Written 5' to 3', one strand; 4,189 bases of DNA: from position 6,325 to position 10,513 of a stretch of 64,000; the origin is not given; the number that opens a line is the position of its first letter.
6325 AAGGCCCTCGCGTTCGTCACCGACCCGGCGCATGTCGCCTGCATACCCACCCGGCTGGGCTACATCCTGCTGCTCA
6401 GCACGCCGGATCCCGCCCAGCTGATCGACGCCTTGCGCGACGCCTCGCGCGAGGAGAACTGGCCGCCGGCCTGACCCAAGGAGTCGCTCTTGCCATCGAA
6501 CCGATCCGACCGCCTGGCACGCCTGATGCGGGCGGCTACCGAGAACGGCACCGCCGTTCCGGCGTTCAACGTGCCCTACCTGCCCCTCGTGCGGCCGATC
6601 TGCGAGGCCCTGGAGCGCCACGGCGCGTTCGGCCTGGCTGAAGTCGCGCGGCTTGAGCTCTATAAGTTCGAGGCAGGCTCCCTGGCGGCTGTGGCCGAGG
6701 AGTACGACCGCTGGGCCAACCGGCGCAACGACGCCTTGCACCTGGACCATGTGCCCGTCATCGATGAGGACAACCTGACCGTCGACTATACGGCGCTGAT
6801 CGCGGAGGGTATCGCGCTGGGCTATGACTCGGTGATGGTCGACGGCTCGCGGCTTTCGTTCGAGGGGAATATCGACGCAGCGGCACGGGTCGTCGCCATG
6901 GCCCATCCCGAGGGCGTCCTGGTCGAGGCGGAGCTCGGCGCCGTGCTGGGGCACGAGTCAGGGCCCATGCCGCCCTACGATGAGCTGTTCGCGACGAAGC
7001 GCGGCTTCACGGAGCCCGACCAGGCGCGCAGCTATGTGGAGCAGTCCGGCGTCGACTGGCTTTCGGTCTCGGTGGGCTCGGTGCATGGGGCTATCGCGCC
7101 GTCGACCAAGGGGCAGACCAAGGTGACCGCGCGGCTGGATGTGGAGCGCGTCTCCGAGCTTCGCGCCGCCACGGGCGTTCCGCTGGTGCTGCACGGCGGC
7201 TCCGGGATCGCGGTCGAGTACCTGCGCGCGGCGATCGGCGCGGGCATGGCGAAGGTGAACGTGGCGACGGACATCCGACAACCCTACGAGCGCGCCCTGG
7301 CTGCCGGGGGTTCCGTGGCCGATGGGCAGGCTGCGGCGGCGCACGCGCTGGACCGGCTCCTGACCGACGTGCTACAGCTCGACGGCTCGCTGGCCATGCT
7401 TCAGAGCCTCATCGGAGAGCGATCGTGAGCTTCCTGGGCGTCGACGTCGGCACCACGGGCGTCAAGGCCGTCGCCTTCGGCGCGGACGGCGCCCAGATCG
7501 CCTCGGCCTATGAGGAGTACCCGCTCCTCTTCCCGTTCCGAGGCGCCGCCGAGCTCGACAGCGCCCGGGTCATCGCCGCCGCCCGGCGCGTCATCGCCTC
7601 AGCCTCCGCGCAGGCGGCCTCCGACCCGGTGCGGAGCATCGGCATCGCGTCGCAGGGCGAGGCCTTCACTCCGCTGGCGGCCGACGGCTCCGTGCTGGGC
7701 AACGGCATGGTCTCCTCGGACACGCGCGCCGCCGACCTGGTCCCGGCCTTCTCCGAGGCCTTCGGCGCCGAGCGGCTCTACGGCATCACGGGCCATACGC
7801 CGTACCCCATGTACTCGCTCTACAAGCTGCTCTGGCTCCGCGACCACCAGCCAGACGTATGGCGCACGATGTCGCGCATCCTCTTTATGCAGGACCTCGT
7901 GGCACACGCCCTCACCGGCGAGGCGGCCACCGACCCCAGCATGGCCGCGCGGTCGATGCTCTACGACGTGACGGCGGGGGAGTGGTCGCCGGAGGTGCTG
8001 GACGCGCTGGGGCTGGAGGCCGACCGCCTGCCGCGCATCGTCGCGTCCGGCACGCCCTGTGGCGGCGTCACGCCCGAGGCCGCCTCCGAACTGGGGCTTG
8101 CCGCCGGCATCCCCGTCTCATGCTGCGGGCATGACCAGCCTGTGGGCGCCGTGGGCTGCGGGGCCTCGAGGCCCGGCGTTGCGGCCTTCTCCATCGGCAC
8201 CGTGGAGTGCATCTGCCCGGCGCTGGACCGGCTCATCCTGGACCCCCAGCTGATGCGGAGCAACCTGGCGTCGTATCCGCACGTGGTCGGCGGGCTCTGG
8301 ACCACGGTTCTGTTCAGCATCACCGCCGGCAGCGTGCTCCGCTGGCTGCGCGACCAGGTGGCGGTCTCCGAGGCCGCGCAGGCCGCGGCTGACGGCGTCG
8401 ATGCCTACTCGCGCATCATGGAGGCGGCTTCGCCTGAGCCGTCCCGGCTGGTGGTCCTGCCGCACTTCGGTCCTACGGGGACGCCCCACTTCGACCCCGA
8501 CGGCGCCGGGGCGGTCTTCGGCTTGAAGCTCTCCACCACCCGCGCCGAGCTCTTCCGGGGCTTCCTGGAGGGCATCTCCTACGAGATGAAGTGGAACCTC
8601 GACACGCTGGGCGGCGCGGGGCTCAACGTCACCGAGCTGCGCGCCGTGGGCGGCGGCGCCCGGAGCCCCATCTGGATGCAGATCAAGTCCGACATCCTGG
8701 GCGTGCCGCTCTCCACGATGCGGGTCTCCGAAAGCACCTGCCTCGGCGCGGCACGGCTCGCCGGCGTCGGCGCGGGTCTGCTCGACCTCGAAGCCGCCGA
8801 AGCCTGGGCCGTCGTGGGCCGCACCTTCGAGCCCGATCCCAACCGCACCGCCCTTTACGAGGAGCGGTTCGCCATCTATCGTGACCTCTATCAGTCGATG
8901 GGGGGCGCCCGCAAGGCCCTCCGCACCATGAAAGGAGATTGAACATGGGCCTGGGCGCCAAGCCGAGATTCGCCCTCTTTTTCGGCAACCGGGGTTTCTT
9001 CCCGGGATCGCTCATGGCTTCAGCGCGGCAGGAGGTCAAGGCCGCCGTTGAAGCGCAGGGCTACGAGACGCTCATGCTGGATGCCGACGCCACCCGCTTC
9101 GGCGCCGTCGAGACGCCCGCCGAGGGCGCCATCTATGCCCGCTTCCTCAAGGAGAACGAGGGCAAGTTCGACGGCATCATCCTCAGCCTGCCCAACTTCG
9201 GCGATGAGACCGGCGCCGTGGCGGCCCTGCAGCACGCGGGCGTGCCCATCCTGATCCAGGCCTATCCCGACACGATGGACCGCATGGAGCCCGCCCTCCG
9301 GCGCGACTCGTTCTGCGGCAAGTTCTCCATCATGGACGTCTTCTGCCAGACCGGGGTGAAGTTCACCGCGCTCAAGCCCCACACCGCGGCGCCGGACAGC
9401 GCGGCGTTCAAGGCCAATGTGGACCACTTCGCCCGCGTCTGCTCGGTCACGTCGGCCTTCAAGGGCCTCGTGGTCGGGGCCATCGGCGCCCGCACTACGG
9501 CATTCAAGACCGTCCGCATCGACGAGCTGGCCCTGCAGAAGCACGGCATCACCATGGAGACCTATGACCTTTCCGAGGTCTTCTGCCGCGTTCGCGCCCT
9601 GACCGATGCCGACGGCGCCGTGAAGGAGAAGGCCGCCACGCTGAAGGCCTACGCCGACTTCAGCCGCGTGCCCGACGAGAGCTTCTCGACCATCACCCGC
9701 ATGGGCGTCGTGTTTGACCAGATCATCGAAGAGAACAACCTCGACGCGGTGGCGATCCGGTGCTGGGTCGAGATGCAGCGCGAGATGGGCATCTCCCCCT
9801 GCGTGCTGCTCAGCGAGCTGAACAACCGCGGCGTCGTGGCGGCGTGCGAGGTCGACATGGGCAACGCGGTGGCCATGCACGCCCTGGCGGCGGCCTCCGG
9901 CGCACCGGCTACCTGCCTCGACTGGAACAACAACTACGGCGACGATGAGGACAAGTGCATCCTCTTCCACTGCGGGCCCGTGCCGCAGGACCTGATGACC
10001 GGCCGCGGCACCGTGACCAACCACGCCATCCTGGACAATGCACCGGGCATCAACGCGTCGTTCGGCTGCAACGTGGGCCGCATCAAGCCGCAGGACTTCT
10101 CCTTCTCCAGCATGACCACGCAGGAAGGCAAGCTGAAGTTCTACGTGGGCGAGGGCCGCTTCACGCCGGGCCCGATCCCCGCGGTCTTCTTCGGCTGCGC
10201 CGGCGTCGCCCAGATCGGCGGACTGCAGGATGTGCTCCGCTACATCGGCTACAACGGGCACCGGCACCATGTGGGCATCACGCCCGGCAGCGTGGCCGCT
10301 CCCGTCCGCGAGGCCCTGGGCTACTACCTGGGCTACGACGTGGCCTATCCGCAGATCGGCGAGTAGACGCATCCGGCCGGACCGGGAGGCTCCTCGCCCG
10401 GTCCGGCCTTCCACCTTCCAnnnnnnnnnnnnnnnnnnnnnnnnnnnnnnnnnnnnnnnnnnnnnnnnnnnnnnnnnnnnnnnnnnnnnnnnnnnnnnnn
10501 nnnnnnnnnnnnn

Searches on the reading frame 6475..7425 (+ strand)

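Call 43: search_protein_families(library=pfam, proteins=[window:6475-7425:+], max_evalue=0.00001)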
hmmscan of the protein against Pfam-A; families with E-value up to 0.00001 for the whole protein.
window:6475-7425:+ (317 aa): 1 family
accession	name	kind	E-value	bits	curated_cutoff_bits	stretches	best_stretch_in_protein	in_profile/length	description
PF01116.26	F_bP_aldolase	-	2.3e-57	195.1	25.5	1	14-277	3-243/277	Fructose-bisphosphate aldolase class-II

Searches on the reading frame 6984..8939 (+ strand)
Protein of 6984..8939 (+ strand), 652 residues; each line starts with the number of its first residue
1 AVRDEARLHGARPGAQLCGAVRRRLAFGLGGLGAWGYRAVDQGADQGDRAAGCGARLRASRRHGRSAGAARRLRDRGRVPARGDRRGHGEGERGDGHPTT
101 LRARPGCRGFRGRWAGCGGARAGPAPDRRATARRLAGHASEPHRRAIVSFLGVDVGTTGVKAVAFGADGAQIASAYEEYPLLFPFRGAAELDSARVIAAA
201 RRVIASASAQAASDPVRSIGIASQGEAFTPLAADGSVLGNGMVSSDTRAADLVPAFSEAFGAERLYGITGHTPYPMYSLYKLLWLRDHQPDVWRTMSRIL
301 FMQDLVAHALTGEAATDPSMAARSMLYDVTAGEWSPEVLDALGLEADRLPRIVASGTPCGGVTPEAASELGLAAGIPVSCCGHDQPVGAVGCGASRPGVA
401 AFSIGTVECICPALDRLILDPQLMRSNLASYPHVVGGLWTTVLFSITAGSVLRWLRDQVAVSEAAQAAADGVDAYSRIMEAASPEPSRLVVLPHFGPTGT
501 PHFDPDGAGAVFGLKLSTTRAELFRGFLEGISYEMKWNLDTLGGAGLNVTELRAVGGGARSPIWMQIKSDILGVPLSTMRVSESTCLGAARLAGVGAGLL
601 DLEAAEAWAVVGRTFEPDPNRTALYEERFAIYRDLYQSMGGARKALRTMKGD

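Call 43: search_protein_families(library=pfam, proteins=[window:6984-8939:+], max_evalue=0.00001)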
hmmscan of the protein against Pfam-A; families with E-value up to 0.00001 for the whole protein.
window:6984-8939:+ (652 aa): 2 families
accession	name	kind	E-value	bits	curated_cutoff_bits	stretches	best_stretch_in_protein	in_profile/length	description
PF00370.27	FGGY_N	-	4.4e-58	197.2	28.8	1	151-391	3-245/245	FGGY family of carbohydrate kinases, N-terminal domain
PF02782.22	FGGY_C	-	1.6e-30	106.8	27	1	401-596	2-197/198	FGGY family of carbohydrate kinases, C-terminal domain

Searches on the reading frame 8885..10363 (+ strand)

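Call 43: search_protein_families(library=pfam, proteins=[window:8885-10363:+], max_evalue=0.00001)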
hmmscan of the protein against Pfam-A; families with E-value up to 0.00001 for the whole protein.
window:8885-10363:+ (493 aa): 1 family
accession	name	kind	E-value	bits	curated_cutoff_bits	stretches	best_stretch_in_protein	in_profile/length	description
PF02952.23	Fucose_iso_C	-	5.6e-10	39.5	29.3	1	360-487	1-140/143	L-fucose isomerase, C-terminal domain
